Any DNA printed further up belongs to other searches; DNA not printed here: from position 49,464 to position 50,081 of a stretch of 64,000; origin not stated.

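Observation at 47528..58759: Peptide ABC transporter operon split by a 7TMR-DISM phosphatase paralog and an oppositely oriented leuA-like gene; the phosphatase is translationally chained to oppDF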

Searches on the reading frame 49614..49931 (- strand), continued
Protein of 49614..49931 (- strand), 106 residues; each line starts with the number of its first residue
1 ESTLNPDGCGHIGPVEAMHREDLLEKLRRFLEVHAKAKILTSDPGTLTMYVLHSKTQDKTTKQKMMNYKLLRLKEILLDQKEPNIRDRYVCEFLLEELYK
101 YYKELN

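Call 72: list_cluster_members(proteins=[P0250, P0251, P0252, P0253, P0254, P0255, P0256, P0257, P0258, P0259])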
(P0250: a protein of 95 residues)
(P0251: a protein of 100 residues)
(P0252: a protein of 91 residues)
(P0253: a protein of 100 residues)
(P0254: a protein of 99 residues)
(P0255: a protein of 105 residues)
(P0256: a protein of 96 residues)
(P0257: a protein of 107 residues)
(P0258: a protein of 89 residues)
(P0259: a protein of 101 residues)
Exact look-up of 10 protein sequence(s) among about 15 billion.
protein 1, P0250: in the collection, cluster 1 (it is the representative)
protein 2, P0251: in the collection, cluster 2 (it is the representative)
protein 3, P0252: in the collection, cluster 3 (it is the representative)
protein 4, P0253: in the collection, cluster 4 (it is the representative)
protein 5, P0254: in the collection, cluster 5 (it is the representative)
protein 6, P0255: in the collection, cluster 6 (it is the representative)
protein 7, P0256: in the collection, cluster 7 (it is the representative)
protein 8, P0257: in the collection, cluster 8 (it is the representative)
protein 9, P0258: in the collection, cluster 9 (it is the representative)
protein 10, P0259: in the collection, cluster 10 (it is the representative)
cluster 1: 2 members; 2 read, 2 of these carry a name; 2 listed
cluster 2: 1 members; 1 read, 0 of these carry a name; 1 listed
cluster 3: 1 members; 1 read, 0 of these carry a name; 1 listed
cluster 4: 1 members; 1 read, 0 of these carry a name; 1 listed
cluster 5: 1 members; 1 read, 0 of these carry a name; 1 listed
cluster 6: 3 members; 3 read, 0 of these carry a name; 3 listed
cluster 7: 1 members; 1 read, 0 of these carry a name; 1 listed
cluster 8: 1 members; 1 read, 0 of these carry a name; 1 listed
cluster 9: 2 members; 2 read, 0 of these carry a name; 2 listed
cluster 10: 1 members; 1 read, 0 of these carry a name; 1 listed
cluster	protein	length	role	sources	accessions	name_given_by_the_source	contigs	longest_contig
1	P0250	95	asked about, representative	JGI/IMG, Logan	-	hypothetical protein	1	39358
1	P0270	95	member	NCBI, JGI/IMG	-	hypothetical protein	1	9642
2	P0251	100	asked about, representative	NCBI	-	-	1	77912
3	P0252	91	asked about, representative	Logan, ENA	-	-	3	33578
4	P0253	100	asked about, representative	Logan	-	-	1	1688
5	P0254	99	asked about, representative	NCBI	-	-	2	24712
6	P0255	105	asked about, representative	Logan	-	-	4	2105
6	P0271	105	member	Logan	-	-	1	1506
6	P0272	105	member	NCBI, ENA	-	-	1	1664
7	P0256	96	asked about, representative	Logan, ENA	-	-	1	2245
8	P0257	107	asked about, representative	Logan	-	-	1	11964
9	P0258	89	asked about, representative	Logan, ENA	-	-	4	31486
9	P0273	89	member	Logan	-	-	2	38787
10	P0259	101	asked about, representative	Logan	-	-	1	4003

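Call 74: find_encoding_contigs(protein=P0251, flank=6000, max_places=2)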
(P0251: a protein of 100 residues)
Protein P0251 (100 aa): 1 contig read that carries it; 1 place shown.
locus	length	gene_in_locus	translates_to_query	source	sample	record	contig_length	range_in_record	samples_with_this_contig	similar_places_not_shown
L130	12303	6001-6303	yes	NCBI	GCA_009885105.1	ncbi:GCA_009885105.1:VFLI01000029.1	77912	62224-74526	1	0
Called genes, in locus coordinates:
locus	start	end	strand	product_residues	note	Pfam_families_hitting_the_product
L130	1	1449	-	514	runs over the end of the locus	PF00282:Pyridoxal_deC, PF00266:Aminotran_5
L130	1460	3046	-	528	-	PF00370:FGGY_N, PF02782:FGGY_C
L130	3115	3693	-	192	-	PF08308:PEGA (faint)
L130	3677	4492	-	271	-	PF03006:HlyIII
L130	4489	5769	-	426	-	PF00180:Iso_dh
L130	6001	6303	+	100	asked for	-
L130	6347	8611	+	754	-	PF13802:Gal_mutarotas_2 (weak), PF01055:Glyco_hydro_31_2nd, PF21365:Glyco_hydro_31_3rd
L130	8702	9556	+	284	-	PF00106:adh_short, PF08659:KR, PF13561:adh_short_C2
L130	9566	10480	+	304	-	PF14315:DUF4380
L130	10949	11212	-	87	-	-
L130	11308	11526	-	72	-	PF01381:HTH_3, PF12844:HTH_19, PF13443:HTH_26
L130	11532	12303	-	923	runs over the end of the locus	PF13091:PLDc_2, PF00176:SNF2-rel_dom, PF00270:DEAD (faint), PF04851:ResIII, PF00271:Helicase_C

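Call 75: find_encoding_contigs(protein=P0250, flank=6000, max_places=2)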
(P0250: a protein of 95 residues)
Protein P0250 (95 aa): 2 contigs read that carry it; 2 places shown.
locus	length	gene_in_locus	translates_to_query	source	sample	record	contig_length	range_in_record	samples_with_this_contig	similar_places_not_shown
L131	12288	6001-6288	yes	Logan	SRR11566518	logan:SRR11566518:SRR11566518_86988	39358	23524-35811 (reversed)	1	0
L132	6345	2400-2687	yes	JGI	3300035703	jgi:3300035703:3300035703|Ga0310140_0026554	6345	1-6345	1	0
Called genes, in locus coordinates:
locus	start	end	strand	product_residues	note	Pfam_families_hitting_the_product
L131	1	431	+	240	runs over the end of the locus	PF14804:Jag_N, PF13083:KH_KhpA-B, PF01424:R3H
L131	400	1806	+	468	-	PF10396:TrmE_N, PF12631:MnmE_helical, PF01926:MMR_HSR1, PF02421:FeoB_N, PF04548:AIG1 (faint)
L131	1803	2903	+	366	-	-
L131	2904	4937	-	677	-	PF00133:tRNA-synt_1, PF01406:tRNA-synt_1e (faint), PF01921:tRNA-synt_1f (faint), PF09334:tRNA-synt_1g, PF08264:Anticodon_1 (weak), PF19303:Anticodon_3 (weak), PF01588:tRNA_bind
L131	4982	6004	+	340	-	-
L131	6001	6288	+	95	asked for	-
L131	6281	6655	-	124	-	PF09996:DUF2237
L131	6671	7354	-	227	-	-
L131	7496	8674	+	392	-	PF10509:GalKase_gal_bdg, PF00288:GHMP_kinases_N, PF08544:GHMP_kinases_C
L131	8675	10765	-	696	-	PF07715:Plug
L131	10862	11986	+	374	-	PF13795:HupE_UreJ_2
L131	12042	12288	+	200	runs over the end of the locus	PF01161:PBP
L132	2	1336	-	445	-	?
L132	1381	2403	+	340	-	-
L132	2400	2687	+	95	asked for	-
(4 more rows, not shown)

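Call 76: find_encoding_contigs(protein=P0252, flank=6000, max_places=2)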
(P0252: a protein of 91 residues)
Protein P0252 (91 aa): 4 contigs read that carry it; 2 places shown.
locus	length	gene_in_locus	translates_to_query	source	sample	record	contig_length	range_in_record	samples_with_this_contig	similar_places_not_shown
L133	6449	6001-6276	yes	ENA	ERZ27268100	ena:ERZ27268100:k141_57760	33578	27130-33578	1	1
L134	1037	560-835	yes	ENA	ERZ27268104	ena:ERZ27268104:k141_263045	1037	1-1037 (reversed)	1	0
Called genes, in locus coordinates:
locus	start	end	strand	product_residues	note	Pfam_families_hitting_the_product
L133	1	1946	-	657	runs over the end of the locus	PF07696:7TMR-DISMED2, PF07695:7TMR-DISM_7TM, PF07228:SpoIIE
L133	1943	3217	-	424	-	PF00390:malic, PF03949:Malic_M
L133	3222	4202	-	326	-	PF00246:Peptidase_M14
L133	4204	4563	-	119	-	-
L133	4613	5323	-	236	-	PF13677:MotB_plug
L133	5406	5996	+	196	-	-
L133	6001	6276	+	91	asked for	-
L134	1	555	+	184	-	?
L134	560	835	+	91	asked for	-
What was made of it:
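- Closest known: 7TMR-DISM receptors. Same: It is a multi-pass membrane sensor fused to a PP2C output, in a Leptospira-related organism where true 7TMR-DISM-SpoIIE proteins also occur (one is seen in L133, call 76).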

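Call 77: find_encoding_contigs(protein=P0258, flank=6000, max_places=2)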
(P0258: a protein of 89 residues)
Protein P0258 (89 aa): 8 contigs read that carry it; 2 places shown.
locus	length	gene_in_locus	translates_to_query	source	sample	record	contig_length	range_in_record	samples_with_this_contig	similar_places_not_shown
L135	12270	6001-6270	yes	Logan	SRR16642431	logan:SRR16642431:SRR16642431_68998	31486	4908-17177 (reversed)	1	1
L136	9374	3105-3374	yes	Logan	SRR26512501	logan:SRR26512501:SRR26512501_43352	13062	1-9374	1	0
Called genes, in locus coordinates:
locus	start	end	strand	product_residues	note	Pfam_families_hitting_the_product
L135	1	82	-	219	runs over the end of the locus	-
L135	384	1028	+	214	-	PF01464:SLT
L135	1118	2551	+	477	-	PF00246:Peptidase_M14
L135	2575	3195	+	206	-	PF01612:DNA_pol_A_exo1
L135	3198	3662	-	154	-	PF03061:4HBT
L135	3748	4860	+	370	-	PF00586:AIRS, PF02769:AIRS_C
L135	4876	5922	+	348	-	PF04055:Radical_SAM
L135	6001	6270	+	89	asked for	-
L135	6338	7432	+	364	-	PF00155:Aminotran_1_2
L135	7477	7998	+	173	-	PF14539:DUF4442, PF09500:YiiD_C (weak)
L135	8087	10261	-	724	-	PF00753:Lactamase_B (weak), PF23023:Anti-Pycsar_Apyc1, PF00027:cNMP_binding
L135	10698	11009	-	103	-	PF00085:Thioredoxin, PF13098:Thioredoxin_2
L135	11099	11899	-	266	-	-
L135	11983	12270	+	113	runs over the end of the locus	PF02416:TatA_B_E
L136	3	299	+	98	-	?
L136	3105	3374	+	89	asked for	-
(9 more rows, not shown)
